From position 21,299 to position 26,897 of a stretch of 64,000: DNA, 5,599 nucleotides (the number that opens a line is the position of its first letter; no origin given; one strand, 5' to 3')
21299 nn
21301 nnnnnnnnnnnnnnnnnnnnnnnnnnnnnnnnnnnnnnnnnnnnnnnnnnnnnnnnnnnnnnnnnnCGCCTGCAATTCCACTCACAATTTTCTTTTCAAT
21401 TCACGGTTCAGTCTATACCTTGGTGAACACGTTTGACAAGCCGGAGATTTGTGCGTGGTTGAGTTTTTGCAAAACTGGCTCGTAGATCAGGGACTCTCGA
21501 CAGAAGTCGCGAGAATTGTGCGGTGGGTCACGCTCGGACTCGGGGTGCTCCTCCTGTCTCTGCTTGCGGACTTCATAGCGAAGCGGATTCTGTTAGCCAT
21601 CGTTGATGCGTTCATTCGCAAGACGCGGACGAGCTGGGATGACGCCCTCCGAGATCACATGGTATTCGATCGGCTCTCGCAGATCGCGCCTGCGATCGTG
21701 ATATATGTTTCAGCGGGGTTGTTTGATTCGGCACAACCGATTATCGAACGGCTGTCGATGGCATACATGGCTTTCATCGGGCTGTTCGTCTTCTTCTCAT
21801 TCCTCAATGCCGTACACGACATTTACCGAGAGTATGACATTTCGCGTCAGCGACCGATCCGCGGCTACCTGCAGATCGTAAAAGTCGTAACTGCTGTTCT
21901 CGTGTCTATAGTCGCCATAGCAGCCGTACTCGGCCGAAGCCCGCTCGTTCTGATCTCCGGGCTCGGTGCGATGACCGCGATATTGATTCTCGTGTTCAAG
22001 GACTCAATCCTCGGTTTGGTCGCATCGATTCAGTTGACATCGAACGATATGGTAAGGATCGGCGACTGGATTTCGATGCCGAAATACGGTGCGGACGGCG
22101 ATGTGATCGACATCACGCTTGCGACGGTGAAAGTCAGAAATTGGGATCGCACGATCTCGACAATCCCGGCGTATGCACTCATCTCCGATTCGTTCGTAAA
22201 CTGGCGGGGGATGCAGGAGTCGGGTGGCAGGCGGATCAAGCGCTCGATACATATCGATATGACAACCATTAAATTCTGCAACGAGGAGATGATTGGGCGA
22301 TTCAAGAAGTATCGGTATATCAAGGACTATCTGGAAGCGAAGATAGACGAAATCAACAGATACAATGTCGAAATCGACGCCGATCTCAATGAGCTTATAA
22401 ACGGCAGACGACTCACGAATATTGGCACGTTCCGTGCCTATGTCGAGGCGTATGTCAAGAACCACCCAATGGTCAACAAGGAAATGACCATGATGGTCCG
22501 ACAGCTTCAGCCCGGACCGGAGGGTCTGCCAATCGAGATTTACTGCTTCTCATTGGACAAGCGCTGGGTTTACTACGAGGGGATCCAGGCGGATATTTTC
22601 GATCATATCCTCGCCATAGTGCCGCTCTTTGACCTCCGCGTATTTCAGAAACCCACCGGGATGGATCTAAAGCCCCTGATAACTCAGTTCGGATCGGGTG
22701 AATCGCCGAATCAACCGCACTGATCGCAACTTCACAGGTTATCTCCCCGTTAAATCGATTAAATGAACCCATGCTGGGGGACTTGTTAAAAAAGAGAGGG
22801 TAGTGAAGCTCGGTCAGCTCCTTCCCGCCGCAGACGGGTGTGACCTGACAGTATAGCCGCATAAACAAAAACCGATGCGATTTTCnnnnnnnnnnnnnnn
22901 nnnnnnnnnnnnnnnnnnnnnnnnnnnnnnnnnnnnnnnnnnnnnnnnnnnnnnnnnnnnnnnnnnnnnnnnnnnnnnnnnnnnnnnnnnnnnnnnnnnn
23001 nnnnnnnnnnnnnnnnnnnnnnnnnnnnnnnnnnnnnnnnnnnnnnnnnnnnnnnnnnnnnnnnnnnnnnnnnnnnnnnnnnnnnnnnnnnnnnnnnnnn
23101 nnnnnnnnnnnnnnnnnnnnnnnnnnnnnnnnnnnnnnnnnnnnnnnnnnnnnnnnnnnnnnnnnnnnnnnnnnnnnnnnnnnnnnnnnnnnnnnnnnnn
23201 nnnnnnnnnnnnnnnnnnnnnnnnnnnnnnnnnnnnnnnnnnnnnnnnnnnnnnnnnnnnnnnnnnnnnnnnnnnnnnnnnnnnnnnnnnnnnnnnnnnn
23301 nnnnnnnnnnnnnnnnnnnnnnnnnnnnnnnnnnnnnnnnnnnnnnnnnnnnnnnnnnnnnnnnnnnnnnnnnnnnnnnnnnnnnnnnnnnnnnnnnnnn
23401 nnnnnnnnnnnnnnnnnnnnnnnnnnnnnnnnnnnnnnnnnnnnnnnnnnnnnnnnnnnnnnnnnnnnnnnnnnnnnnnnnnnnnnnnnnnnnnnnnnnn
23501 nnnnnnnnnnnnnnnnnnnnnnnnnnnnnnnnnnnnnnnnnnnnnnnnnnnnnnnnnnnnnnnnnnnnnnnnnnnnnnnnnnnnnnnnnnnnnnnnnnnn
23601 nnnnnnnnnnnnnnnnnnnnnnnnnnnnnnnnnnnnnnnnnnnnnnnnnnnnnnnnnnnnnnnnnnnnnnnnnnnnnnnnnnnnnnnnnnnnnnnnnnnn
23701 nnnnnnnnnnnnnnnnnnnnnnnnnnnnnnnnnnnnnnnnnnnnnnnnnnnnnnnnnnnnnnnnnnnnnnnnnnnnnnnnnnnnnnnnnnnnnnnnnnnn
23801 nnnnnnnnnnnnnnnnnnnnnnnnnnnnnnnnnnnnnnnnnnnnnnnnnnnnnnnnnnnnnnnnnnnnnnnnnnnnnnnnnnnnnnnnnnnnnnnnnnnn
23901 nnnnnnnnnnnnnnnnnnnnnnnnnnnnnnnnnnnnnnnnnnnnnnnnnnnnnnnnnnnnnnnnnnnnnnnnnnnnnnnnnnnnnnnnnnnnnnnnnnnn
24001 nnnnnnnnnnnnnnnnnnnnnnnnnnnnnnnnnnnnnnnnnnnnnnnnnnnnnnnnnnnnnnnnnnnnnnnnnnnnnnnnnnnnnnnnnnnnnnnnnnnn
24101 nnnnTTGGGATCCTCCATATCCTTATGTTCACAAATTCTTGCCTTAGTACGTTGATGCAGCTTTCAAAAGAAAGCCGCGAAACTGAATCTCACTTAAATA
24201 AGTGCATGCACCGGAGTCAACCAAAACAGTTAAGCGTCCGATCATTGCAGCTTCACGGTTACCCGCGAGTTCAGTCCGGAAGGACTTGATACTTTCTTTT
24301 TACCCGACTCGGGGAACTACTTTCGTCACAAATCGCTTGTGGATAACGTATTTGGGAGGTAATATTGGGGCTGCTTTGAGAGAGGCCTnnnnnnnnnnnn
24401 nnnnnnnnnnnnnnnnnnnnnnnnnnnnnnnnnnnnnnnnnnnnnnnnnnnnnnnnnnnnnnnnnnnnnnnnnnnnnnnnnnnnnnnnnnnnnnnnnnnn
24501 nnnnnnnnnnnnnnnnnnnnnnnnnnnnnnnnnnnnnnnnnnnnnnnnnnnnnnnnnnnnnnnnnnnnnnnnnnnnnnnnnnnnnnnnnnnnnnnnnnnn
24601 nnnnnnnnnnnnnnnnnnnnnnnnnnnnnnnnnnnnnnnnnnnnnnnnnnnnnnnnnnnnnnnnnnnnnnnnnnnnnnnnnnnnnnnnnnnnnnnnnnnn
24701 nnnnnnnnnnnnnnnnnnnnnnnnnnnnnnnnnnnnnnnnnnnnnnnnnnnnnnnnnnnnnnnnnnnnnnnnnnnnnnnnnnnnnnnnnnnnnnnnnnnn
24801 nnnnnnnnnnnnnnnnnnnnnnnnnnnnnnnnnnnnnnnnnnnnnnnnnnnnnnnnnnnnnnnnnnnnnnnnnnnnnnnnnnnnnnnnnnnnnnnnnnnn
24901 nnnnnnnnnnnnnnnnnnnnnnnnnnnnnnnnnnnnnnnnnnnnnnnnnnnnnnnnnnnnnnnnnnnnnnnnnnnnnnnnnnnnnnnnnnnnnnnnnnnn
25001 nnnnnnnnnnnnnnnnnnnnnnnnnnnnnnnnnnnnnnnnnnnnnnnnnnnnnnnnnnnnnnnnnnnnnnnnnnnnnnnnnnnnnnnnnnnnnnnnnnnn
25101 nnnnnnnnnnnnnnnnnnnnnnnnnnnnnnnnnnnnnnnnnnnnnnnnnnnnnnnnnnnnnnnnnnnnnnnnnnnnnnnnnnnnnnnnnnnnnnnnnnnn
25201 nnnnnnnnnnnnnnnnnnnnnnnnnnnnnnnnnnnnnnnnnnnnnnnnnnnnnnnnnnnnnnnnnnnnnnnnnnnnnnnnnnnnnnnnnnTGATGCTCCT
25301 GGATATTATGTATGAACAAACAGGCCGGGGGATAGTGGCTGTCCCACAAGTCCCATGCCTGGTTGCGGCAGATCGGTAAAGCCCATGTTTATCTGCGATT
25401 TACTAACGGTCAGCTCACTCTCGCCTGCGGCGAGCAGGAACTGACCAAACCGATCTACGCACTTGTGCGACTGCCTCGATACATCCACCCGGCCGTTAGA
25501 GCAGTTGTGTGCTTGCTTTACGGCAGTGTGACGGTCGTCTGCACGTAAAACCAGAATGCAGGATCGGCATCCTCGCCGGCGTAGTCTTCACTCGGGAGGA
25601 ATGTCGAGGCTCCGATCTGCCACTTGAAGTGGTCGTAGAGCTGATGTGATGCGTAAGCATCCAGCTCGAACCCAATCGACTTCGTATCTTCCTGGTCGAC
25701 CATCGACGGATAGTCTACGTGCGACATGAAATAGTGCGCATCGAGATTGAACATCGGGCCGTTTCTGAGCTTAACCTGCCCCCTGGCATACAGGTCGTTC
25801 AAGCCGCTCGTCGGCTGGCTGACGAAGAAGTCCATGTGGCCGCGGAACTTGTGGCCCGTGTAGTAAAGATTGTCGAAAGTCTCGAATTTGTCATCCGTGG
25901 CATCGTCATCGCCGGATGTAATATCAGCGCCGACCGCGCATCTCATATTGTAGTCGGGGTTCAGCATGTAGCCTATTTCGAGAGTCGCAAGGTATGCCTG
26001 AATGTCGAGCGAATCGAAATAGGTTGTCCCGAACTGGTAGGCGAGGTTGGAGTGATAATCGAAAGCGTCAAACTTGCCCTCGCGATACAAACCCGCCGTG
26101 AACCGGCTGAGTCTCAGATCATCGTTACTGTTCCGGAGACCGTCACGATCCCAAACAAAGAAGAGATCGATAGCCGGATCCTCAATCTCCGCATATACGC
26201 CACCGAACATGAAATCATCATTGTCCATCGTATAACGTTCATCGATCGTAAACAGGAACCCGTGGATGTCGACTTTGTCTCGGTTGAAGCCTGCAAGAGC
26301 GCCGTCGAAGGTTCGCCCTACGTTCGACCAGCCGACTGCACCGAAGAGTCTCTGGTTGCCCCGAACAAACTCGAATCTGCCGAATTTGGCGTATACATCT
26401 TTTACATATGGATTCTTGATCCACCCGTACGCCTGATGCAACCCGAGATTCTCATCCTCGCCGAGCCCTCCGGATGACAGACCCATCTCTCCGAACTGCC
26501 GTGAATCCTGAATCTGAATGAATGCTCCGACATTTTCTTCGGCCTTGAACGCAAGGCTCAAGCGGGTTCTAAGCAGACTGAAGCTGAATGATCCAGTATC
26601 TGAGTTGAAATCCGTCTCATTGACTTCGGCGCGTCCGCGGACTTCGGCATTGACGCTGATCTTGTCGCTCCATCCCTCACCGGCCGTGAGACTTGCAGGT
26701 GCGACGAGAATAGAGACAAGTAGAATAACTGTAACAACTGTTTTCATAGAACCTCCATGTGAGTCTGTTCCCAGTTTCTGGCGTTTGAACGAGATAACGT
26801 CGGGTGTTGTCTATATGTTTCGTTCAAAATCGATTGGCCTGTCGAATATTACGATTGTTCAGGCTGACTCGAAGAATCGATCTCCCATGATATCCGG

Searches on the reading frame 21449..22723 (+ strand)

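Call 14: search_protein_families(library=pfam, proteins=[window:21449-22723:+])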
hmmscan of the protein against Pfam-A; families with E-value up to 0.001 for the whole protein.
window:21449-22723:+ (424 aa): 2 families
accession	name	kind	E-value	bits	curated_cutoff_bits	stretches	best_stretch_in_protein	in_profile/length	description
PF00924.24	MS_channel_2nd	-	9.5e-16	58.1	20.2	1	185-253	1-67/68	Mechanosensitive ion channel, beta-domain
PF21082.3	MS_channel_3rd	-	0.00041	21.2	21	0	336-391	27-81/88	Mechanosensitive ion channel MscS, C-terminal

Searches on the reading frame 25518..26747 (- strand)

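Call 14: search_protein_families(library=pfam, proteins=[window:25518-26747:-])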
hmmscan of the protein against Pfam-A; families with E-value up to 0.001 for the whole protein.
window:25518-26747:- (409 aa): 1 family
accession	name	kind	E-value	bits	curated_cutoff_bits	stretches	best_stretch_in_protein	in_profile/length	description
PF13372.12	Alginate_exp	-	4.8e-24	85.3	25.2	1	30-306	3-291/395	Alginate export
